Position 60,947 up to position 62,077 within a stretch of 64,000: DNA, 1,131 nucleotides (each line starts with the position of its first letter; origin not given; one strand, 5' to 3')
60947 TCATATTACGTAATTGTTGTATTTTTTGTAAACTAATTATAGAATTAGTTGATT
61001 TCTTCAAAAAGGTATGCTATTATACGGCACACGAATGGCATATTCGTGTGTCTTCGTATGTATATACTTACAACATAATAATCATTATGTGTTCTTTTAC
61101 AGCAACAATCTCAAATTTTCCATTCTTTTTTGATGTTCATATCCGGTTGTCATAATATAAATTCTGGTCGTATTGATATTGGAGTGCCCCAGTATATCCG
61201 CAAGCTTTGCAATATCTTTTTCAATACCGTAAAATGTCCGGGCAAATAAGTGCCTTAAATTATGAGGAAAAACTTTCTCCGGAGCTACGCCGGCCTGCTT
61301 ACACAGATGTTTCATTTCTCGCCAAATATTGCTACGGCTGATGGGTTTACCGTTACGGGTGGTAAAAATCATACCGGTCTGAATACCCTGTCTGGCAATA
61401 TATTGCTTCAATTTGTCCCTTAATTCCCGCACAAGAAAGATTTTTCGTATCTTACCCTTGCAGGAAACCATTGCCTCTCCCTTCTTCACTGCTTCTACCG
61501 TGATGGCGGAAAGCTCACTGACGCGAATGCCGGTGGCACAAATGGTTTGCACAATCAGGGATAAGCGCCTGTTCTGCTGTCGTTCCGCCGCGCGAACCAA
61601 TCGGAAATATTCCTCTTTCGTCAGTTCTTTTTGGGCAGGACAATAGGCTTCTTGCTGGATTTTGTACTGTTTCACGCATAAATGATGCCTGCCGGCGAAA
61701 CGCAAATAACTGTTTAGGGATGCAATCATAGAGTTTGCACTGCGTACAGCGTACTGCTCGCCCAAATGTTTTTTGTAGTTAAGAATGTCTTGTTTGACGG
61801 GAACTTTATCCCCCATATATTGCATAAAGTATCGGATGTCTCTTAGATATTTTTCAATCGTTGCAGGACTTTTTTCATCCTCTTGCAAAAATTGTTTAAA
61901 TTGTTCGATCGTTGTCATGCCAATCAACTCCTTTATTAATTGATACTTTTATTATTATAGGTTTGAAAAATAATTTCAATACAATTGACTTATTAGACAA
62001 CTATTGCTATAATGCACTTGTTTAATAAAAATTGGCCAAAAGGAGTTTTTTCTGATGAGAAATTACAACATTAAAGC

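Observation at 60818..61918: Candidate phase-variable invertible promoter (23-bp perfect inverted repeats plus adjacent tyrosine recombinase) controlling a SipW/TasA-like fibre operon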

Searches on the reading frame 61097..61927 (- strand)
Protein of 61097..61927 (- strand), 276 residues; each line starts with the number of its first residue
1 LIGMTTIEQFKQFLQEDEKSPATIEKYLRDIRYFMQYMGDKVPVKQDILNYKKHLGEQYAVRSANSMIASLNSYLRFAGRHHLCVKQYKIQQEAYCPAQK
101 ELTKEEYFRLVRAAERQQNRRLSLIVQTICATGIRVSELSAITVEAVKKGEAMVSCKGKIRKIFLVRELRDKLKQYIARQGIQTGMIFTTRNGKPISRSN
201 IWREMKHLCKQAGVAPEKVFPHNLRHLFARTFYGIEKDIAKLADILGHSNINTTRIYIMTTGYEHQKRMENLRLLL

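Call 5: search_protein_families(library=pfam, proteins=[window:61097-61927:-], max_evalue=0.01)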
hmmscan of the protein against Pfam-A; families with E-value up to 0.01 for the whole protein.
window:61097-61927:- (276 aa): 4 families
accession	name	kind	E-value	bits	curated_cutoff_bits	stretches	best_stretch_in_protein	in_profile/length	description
PF00589.27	Phage_integrase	-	2.1e-27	96.5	27.1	1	101-258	2-166/172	Phage integrase family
PF02899.23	Phage_int_SAM_1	-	3.9e-08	33.9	22.3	1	7-80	1-81/83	Phage integrase, N-terminal SAM-like domain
PF13495.12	Phage_int_SAM_4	-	0.00094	20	27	1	7-74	2-74/85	Phage integrase, N-terminal SAM-like domain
PF13102.12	Phage_int_SAM_5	-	0.0013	19.5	22.3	0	5-37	49-81/98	Phage integrase SAM-like domain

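Call 6: search_protein_families(library=ncbifam, proteins=[window:61097-61927:-], max_evalue=0.01)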
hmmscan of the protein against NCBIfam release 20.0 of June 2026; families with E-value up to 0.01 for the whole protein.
window:61097-61927:- (276 aa): 12 families
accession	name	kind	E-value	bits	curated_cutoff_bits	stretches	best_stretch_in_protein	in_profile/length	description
NF040815.2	recomb_XerA_Arch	equivalog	3.1e-44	151.5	220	1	8-265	1-259/263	site-specific tyrosine recombinase/integron integrase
NF001399.0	PRK00283.1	subfamily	3.4e-35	121.7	279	1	4-261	6-284/300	tyrosine recombinase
TIGR02225.1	recomb_XerD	equivalog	8.4e-35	120.5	329.6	1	9-261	2-275/290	site-specific tyrosine recombinase XerD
TIGR02224.1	recomb_XerC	equivalog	2e-33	116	335.15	1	9-261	2-278/295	tyrosine recombinase XerC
NF003462.0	PRK05084.1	equivalog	4.5e-17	61.8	267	1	116-272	192-356/360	tyrosine recombinase XerS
TIGR02249.1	integrase_gron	subfamily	1.2e-14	54.4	265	2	196-258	237-298/315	integron integrase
NF002685.0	PRK02436.1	equivalog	3.3e-13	50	178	1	8-253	3-239/245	site-specific tyrosine recombinase XerD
NF002331.0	PRK01287.1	subfamily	1.3e-10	40.8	371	1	49-258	85-310/365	site-specific tyrosine recombinase XerC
NF011946.0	PRK15417.1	equivalog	1.8e-08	34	435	1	202-259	258-314/337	integron integrase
NF007370.0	PRK09870.1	subfamily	5.6e-08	32.6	221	1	132-258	44-177/200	tyrosine-type DNA invertase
NF007371.0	PRK09871.1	subfamily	1.8e-06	27.6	222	1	182-258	97-172/198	tyrosine-type DNA invertase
NF040693.1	recomb_GmtY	equivalog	0.004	16.5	340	0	186-263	352-435/441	gamma-mobile-trio recombinase GmtY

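Call 7: find_encoding_contigs(protein=window:61097-61918:-, flank=3000, max_places=10)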
Protein window:61097-61918:- (273 aa): 3 contigs read that carry it; 2 places shown.
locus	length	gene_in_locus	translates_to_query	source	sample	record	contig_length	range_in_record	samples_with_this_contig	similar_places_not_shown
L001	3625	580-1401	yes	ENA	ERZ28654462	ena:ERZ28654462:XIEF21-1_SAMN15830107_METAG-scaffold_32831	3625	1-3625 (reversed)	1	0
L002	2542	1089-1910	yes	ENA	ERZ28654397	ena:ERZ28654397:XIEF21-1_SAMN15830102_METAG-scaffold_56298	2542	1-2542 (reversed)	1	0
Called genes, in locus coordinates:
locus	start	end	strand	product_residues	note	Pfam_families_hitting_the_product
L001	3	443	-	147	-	?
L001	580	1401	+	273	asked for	PF02899:Phage_int_SAM_1, PF00589:Phage_integrase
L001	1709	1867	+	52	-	-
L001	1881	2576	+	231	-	-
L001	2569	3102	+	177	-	PF10502:Peptidase_S26 (faint)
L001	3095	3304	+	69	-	-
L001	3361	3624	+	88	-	?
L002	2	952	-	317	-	?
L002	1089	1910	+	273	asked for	PF02899:Phage_int_SAM_1, PF00589:Phage_integrase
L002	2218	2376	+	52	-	-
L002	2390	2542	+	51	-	?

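Call 24: find_homologous_proteins(query=window:61097-61918:-, max_evalue=1e-40)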
Query window:61097-61918:- (273 aa): 8000 proteins with E <= 1e-40 among 8000 candidates; the best 120 are listed.
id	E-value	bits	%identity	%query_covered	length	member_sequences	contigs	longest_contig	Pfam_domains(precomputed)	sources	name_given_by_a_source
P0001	2.1e-164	563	92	100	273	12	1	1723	PF00589.28,PF02899.24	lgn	-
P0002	2.7e-150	517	84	100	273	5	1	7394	PF00589.28,PF02899.24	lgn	-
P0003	2.7e-127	442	72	99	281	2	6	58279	PF00589.28,PF02899.24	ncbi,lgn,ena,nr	ncbi:MAG: tyrosine-type recombinase/integrase [Clostridia bacterium]|nr:tyrosine-type recombinase/in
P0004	1.1e-123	430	70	99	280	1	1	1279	PF00589.28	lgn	-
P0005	1.9e-123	429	70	99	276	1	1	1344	PF00589.28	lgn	-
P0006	2.8e-123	429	70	99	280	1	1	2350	PF00589.28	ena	-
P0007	3.6e-122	425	68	99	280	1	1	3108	PF00589.28,PF02899.24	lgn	-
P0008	6.7e-122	424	68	99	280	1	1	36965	PF00589.28,PF02899.24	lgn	-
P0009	1.0e-121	424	69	99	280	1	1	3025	PF00589.28,PF02899.24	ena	-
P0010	1.5e-121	423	69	99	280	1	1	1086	PF00589.28,PF02899.24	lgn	-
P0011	2.4e-121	422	68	99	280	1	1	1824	PF00589.28,PF02899.24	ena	-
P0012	1.0e-120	420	68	99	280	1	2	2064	PF00589.28,PF02899.24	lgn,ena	-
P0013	1.1e-120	420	69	99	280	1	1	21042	PF00589.28,PF02899.24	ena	-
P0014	1.2e-120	420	69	99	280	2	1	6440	PF00589.28,PF02899.24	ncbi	-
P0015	1.2e-120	420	69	99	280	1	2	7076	PF00589.28,PF02899.24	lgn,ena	-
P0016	1.3e-120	420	69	99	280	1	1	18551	PF00589.28,PF02899.24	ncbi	-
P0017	1.4e-120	420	68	99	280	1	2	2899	PF00589.28,PF02899.24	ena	-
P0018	1.5e-120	420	69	99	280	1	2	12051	PF00589.28,PF02899.24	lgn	-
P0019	2.0e-120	419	68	99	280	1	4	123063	PF00589.28,PF02899.24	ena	-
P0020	2.7e-120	419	68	100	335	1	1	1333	PF00589.28,PF02899.24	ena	-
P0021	3.1e-120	419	68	99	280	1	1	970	PF00589.28,PF02899.24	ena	-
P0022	3.7e-120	418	68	100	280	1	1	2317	PF00589.28,PF02899.24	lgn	-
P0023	3.9e-120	418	68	99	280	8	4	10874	PF00589.28,PF02899.24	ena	-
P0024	4.5e-120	418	68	99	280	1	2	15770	PF00589.28,PF02899.24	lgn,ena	-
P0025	4.8e-120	418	69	99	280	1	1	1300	PF00589.28,PF02899.24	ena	-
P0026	4.8e-120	418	68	100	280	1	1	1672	PF00589.28,PF02899.24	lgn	-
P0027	4.9e-120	418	69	99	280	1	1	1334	PF00589.28,PF02899.24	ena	-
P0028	5.2e-120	418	68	100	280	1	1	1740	PF00589.28,PF02899.24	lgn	-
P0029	5.2e-120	418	67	99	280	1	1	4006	PF00589.28,PF02899.24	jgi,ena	-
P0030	5.9e-120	418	69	99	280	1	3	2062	PF00589.28,PF02899.24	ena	-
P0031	6.7e-120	418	68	100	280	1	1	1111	PF00589.28,PF02899.24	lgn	-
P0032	7.1e-120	418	68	99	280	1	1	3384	PF00589.28,PF02899.24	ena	-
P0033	7.1e-120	418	67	99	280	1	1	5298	PF00589.28,PF02899.24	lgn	-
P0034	7.3e-120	417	68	99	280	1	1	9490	PF00589.28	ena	-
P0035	8.9e-120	417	68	99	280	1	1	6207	PF00589.28,PF02899.24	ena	-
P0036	9.0e-120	417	68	99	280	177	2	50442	PF00589.28,PF02899.24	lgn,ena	-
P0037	1.1e-119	417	67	99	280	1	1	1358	PF00589.28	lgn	-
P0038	1.3e-119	417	68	100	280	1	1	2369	PF00589.28,PF02899.24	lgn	-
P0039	1.4e-119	417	69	99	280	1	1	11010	PF00589.28,PF02899.24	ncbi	-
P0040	1.4e-119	417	69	99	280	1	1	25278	PF00589.28,PF02899.24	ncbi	-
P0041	1.5e-119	416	67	99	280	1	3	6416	PF00589.28,PF02899.24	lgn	-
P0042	1.5e-119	416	68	99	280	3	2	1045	PF00589.28,PF02899.24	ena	-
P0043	1.5e-119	416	69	99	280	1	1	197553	PF00589.28,PF02899.24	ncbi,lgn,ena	-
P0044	1.6e-119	416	69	99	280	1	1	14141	PF00589.28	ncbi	-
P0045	1.8e-119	416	68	99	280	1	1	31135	PF00589.28,PF02899.24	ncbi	-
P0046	2.0e-119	416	69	99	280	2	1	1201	PF00589.28,PF02899.24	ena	-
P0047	2.0e-119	416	69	99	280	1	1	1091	PF00589.28,PF02899.24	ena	-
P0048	2.3e-119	416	67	100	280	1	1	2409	PF00589.28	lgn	-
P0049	2.3e-119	416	69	99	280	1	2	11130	PF00589.28,PF02899.24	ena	-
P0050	2.9e-119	416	66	99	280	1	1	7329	PF00589.28,PF02899.24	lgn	-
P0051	3.3e-119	415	68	99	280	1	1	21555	PF00589.28,PF02899.24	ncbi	-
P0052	3.3e-119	415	68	99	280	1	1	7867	PF00589.28,PF02899.24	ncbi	-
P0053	4.1e-119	415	68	99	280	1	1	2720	PF00589.28,PF02899.24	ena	-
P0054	4.4e-119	415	69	99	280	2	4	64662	PF00589.28,PF02899.24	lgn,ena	-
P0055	4.5e-119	415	68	100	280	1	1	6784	PF00589.28,PF02899.24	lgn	-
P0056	4.6e-119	415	68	99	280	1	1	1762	PF00589.28,PF02899.24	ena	-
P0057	4.9e-119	415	68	99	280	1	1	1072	PF00589.28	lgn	-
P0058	5.0e-119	415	68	99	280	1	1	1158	PF00589.28,PF02899.24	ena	-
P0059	5.1e-119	415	68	99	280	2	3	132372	PF00589.28,PF02899.24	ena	-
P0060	5.4e-119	415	69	98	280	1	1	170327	PF00589.28,PF02899.24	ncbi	-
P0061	5.5e-119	415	68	99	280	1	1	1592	PF00589.28,PF02899.24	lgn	-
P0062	6.0e-119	414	69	99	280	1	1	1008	PF00589.28,PF02899.24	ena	-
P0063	6.4e-119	414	68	99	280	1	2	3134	PF00589.28,PF02899.24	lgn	-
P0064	6.5e-119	414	69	99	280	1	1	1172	PF00589.28,PF02899.24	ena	-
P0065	7.9e-119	414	67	99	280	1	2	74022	PF00589.28,PF02899.24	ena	-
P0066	8.2e-119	414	68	100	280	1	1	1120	PF00589.28,PF02899.24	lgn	-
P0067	8.7e-119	414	69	99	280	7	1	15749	PF00589.28,PF02899.24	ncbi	-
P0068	8.9e-119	414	69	99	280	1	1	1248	PF00589.28,PF02899.24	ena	-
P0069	9.3e-119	414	68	99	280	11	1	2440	PF00589.28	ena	-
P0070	9.8e-119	414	68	99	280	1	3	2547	PF00589.28,PF02899.24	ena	-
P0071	1.1e-118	414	66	99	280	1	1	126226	PF13102.13,PF00589.28,PF02899.24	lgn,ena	-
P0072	1.3e-118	413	68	99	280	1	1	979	PF00589.28,PF02899.24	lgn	-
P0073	1.4e-118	413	65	100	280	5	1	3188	PF00589.28,PF02899.24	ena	-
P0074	1.6e-118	413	67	99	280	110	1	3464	PF00589.28,PF02899.24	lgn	-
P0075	1.7e-118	413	66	99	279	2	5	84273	PF00589.28,PF02899.24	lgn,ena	-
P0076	1.8e-118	413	68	99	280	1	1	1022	PF00589.28,PF02899.24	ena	-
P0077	1.8e-118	413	68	99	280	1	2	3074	PF00589.28,PF02899.24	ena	-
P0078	1.9e-118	413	68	99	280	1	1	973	PF00589.28,PF02899.24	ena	-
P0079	2.0e-118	413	67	99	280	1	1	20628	PF00589.28,PF02899.24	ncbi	-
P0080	2.1e-118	413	68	99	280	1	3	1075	PF00589.28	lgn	-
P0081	2.3e-118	413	68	99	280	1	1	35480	PF00589.28,PF02899.24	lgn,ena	-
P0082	2.4e-118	413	68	99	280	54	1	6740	PF00589.28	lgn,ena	-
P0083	2.4e-118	412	68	99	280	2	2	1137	PF00589.28,PF02899.24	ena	-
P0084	2.5e-118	412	67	99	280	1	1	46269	PF00589.28,PF02899.24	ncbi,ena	-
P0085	2.8e-118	412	68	99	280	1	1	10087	PF00589.28,PF02899.24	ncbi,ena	-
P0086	2.9e-118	412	69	99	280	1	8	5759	PF00589.28,PF02899.24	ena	-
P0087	2.9e-118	412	67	99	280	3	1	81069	PF00589.28,PF02899.24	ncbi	-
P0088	3.1e-118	412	68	99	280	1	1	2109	PF00589.28,PF02899.24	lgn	-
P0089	3.2e-118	412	67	99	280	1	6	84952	PF00589.28,PF02899.24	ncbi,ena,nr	ncbi:MAG: tyrosine-type recombinase/integrase [Clostridia bacterium]|nr:tyrosine-type recombinase/in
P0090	3.3e-118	412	68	99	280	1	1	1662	PF00589.28,PF02899.24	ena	-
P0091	3.5e-118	412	68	99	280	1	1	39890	PF00589.28,PF02899.24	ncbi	-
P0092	3.6e-118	412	68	99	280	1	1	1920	PF00589.28,PF02899.24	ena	-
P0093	4.5e-118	412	68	99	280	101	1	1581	PF00589.28,PF02899.24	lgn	-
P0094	4.5e-118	412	67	99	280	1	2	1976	PF00589.28,PF02899.24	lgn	-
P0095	4.6e-118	412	67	99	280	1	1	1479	PF00589.28,PF02899.24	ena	-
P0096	4.7e-118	412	68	99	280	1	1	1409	PF00589.28,PF02899.24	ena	-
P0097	5.3e-118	411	65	99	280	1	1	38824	PF00589.28,PF02899.24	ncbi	-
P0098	5.3e-118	411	68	99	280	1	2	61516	PF00589.28,PF02899.24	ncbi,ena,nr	ncbi:MAG: tyrosine-type recombinase/integrase [Clostridia bacterium]|nr:tyrosine-type recombinase/in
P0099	5.3e-118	411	67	99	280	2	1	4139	PF00589.28,PF02899.24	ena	-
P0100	5.4e-118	411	67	99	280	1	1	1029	PF00589.28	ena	-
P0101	5.4e-118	411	67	99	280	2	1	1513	PF00589.28,PF02899.24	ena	-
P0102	5.4e-118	411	66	99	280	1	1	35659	PF00589.28,PF02899.24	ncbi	-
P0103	5.5e-118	411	66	99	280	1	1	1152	PF00589.28,PF02899.24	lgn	-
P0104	5.6e-118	411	67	99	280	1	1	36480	PF00589.28,PF02899.24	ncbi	-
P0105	5.9e-118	411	69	99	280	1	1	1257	PF00589.28,PF02899.24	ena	-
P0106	5.9e-118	411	67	99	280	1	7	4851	PF00589.28,PF02899.24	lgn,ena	-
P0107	6.5e-118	411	68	99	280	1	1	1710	PF00589.28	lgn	-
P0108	6.8e-118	411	68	99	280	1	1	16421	PF00589.28,PF02899.24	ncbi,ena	-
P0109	7.3e-118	411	66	99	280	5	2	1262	PF00589.28,PF02899.24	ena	-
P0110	7.8e-118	411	65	99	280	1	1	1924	PF00589.28,PF02899.24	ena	-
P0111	7.9e-118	411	68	99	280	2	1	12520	PF00589.28,PF02899.24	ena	-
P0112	8.0e-118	411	68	99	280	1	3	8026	PF00589.28,PF02899.24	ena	-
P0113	8.2e-118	411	68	99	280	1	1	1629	PF00589.28,PF02899.24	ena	-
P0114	8.3e-118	411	67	99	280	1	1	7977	PF00589.28,PF02899.24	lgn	-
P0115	8.4e-118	411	68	99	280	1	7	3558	PF00589.28,PF02899.24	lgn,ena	-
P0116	8.4e-118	411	68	99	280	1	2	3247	PF00589.28,PF02899.24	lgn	-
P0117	8.8e-118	411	67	99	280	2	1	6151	PF00589.28,PF02899.24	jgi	-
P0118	9.8e-118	411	67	99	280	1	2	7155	PF00589.28,PF02899.24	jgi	-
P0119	1.0e-117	410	68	99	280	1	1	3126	PF00589.28,PF02899.24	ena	-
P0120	1.1e-117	410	66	99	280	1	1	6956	PF00589.28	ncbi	-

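Call 25: find_encoding_contigs(protein=P0003, flank=3000, max_places=10)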
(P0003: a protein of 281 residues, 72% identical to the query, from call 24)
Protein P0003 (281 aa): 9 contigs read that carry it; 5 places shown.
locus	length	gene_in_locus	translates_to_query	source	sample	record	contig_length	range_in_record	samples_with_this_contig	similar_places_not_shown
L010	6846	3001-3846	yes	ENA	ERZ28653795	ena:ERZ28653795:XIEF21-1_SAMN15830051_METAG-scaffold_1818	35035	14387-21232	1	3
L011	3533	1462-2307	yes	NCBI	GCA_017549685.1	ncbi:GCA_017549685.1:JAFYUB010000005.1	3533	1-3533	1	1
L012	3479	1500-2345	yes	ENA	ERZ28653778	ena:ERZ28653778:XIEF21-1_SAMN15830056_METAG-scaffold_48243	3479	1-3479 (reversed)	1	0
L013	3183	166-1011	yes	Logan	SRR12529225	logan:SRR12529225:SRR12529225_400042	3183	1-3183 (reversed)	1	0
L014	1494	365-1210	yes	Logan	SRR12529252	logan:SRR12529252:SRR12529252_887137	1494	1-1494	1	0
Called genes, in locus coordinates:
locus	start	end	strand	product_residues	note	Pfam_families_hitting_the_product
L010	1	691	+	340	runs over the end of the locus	PF01063:Aminotran_4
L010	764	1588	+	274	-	PF21088:MS_channel_1st (weak), PF00924:MS_channel_2nd, PF21082:MS_channel_3rd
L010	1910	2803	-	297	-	PF07751:Abi_2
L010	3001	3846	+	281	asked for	PF02899:Phage_int_SAM_1 (weak), PF00589:Phage_integrase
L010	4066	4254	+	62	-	-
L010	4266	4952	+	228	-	-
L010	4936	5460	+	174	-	PF10502:Peptidase_S26 (weak)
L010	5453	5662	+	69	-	-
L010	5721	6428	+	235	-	-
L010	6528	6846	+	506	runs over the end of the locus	PF12389:Peptidase_M73 (weak)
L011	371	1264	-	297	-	PF07751:Abi_2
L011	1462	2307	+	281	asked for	PF02899:Phage_int_SAM_1 (weak), PF00589:Phage_integrase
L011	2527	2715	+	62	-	-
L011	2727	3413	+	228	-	-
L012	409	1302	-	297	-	PF07751:Abi_2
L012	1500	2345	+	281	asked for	PF02899:Phage_int_SAM_1 (weak), PF00589:Phage_integrase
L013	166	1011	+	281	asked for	PF02899:Phage_int_SAM_1 (weak), PF00589:Phage_integrase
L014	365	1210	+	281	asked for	PF02899:Phage_int_SAM_1 (weak), PF00589:Phage_integrase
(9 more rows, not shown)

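Call 26: find_encoding_contigs(protein=P0002, flank=3000, max_places=10)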
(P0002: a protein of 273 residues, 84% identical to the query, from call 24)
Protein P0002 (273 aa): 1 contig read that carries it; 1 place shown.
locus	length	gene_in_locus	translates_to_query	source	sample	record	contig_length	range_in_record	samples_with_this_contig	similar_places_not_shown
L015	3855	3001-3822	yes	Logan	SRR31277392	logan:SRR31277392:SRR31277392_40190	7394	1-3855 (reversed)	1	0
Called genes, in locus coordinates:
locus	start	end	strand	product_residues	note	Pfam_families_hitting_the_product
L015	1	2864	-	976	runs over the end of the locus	PF00702:Hydrolase, PF13419:HAD_2, PF03636:Glyco_hydro_65N, PF03632:Glyco_hydro_65m, PF03633:Glyco_hydro_65C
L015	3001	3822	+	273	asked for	PF02899:Phage_int_SAM_1 (weak), PF00589:Phage_integrase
